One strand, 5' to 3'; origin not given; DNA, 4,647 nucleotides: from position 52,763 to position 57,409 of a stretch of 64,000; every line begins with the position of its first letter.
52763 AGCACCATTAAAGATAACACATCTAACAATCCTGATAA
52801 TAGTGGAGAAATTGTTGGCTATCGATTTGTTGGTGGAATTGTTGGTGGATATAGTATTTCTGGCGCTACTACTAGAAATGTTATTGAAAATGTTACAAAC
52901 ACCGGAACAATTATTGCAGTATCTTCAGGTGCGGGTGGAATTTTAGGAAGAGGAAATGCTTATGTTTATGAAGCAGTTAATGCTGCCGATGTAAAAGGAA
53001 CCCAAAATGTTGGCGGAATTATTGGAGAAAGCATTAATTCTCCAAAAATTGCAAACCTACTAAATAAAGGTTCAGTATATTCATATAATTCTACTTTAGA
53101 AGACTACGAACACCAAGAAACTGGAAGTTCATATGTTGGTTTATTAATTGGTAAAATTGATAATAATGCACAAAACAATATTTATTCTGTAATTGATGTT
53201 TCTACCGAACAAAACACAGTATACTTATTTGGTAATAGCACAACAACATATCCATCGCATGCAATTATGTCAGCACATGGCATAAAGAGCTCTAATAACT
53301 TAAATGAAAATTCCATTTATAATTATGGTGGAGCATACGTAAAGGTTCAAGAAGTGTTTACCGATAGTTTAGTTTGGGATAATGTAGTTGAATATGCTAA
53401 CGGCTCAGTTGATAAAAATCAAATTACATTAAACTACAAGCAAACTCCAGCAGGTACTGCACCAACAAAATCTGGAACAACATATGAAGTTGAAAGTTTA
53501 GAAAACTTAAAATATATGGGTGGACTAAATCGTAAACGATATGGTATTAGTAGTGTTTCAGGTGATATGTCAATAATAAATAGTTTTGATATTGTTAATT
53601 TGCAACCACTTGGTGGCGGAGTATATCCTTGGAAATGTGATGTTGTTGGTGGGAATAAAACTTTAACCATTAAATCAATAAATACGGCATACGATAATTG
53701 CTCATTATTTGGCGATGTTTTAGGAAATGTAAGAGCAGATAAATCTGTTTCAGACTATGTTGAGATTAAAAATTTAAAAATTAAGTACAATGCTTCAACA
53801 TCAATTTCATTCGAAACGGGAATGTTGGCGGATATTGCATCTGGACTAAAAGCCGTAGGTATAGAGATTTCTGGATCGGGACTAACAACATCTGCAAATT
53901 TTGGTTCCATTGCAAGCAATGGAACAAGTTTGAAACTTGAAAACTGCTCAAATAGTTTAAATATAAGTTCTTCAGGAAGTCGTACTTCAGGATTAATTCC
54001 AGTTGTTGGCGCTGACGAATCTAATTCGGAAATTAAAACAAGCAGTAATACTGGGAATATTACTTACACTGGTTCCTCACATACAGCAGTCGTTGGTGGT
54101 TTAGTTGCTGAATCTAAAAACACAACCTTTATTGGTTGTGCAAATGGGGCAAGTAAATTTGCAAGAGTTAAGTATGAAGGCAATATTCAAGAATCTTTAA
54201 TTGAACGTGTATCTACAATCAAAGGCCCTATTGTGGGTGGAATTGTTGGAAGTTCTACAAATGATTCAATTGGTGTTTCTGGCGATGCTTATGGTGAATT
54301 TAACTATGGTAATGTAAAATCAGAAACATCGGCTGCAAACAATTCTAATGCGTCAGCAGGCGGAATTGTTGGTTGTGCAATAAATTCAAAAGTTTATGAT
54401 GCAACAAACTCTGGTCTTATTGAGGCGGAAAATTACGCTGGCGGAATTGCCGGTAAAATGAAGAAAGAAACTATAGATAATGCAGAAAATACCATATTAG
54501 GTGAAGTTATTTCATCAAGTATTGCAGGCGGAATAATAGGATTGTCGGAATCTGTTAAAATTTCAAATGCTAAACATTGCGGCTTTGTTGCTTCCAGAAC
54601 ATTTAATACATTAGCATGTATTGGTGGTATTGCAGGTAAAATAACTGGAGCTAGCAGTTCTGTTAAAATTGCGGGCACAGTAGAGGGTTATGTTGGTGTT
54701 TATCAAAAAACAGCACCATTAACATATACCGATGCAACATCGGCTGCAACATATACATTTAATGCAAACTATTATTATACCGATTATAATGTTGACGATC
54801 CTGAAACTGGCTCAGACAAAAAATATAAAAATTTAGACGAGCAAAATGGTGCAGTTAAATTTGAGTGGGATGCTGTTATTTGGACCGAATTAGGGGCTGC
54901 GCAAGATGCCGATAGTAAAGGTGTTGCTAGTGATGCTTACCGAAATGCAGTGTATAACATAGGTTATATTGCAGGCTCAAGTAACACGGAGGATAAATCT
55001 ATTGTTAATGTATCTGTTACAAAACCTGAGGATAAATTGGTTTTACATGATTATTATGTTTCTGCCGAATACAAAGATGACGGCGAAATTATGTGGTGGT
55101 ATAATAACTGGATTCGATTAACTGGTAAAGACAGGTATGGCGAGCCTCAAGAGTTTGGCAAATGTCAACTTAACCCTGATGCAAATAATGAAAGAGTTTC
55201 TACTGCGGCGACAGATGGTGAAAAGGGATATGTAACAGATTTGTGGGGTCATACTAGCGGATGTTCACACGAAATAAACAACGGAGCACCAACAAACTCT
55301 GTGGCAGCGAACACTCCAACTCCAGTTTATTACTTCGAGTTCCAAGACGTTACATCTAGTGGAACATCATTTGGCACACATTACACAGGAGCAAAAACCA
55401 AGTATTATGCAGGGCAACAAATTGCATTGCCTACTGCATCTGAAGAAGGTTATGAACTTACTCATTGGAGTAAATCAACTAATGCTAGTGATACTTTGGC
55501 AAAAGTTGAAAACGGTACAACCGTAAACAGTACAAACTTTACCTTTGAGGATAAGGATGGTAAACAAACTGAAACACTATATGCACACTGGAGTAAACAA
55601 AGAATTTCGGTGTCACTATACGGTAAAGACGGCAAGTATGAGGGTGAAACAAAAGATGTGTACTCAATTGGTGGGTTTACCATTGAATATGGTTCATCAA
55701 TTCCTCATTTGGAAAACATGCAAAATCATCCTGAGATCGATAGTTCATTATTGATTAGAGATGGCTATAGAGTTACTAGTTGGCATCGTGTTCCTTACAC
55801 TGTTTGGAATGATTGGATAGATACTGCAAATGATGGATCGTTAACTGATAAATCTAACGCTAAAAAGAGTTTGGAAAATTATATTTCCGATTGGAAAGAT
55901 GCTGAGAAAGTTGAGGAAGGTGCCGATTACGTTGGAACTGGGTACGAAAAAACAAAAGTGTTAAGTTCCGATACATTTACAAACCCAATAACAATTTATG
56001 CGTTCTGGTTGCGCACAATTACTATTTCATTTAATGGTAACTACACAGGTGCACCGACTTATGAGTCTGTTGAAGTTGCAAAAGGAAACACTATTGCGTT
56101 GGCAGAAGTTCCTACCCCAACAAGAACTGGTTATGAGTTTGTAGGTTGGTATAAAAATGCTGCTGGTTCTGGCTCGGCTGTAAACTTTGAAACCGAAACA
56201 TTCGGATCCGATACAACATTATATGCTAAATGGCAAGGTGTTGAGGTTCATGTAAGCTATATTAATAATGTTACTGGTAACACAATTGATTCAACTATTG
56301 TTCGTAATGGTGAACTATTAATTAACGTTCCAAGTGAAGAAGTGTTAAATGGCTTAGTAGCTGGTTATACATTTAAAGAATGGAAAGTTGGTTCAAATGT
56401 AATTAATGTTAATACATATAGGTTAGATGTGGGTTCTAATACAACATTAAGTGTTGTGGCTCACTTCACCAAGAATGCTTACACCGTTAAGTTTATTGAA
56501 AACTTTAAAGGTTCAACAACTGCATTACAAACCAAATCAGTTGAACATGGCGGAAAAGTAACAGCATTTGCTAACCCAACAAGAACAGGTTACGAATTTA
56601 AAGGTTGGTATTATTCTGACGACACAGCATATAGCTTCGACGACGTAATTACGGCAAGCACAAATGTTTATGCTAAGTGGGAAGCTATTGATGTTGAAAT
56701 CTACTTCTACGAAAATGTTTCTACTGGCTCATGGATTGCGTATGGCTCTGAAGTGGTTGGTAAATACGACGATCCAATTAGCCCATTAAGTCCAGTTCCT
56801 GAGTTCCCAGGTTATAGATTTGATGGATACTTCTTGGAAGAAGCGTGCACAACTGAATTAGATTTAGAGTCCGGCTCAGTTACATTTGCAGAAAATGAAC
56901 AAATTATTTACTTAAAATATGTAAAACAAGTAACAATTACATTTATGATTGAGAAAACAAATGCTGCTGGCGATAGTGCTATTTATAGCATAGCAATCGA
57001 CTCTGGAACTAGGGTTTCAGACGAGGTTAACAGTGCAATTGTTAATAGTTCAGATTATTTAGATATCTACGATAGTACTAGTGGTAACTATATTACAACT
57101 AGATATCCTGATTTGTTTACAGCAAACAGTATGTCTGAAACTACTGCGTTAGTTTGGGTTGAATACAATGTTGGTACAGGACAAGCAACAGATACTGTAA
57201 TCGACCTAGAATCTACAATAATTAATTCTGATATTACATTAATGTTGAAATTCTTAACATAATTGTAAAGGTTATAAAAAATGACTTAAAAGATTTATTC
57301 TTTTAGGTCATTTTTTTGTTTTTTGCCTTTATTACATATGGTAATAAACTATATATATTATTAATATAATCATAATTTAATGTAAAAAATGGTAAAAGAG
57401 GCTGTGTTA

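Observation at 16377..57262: Two adjacent giant surface-lipoprotein genes (5,956 and ~7,548 codons) fill 63% of the window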

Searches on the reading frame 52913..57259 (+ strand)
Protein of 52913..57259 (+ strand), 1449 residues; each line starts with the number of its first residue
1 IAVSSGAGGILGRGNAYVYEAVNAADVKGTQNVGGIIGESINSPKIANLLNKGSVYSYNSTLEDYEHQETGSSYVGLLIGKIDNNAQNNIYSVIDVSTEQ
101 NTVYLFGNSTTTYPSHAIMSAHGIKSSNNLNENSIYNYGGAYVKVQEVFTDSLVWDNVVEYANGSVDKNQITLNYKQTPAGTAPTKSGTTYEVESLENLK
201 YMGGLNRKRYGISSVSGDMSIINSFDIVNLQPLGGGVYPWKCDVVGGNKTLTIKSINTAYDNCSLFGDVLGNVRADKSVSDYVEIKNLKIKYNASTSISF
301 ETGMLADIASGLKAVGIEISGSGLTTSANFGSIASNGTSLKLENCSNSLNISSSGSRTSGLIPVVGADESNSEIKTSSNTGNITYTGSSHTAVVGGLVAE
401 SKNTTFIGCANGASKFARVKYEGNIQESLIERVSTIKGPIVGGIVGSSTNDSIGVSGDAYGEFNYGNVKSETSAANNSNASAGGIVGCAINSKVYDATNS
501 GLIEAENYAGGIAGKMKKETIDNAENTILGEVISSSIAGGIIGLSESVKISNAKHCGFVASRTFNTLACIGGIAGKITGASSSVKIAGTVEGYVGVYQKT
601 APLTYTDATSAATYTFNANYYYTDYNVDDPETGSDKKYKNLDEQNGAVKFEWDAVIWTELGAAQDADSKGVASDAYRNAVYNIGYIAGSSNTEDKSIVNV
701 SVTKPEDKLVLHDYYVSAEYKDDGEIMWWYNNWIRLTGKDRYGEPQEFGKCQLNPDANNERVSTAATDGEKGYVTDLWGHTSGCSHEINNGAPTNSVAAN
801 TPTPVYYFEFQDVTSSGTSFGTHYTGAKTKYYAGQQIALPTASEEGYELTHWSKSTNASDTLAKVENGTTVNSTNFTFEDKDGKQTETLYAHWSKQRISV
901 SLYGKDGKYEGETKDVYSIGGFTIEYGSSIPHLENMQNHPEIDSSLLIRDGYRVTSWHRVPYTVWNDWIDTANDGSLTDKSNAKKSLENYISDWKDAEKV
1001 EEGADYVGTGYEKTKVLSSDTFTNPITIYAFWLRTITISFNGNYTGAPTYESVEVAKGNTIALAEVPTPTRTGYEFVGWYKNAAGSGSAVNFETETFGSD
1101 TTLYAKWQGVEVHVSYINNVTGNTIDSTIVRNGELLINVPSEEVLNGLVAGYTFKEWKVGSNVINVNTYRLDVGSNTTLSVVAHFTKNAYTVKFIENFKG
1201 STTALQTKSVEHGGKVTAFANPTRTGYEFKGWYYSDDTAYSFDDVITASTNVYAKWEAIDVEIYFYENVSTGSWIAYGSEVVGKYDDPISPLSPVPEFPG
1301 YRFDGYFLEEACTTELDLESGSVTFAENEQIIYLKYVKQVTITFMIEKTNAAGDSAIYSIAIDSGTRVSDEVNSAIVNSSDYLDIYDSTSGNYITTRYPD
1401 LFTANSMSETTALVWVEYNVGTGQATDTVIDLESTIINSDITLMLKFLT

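Call 98: find_homologous_proteins(query=window:52913-57259:+, max_evalue=1e-20)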
Query window:52913-57259:+: 8000 candidates shared short words with the query, none scored E <= 1e-20.

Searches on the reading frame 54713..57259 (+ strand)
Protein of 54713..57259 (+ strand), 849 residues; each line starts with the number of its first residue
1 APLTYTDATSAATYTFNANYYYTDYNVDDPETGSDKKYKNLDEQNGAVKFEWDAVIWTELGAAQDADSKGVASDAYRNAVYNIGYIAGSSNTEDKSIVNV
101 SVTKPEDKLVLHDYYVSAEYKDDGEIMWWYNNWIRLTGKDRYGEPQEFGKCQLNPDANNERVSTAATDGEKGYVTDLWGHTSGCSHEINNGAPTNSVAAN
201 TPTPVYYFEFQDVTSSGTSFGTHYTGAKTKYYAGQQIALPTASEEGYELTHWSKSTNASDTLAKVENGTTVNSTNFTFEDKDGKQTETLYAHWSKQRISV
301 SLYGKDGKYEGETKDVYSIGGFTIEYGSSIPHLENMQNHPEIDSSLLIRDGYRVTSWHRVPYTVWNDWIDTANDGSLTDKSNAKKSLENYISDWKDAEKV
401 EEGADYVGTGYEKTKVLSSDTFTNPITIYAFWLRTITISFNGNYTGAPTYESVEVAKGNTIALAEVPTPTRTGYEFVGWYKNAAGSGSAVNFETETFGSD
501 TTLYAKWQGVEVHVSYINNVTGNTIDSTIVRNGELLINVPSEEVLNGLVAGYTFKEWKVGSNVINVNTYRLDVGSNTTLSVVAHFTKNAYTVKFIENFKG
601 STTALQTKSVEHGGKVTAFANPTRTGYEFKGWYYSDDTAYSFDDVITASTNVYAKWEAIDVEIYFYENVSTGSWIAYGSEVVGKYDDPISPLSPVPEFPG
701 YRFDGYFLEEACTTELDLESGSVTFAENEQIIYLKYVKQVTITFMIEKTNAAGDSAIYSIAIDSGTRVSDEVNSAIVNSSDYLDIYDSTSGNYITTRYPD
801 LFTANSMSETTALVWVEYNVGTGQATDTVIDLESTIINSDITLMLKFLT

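Call 88: search_protein_families(library=pfam, proteins=[window:54713-57259:+], max_evalue=5)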
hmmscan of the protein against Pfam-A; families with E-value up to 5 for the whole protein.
window:54713-57259:+ (849 aa): 4 families
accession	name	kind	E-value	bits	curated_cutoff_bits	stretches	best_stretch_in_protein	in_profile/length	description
PF09479.16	Flg_new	-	1.3e-27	96.1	27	4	437-506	2-65/65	Listeria-Bacteroides repeat domain (List_Bact_rpt)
PF18998.6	Flg_new_2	-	1.2e-06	28.8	23.6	4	590-659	1-72/73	Divergent InlB B-repeat domain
PF25670.1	Phage_tail_C_2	-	0.1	13.1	27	1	64-127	27-89/133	Phage tail protein C-terminal domain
PF16277.11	DUF4926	-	0.21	11.5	29.1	1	565-607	10-49/57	Domain of unknown function (DUF4926)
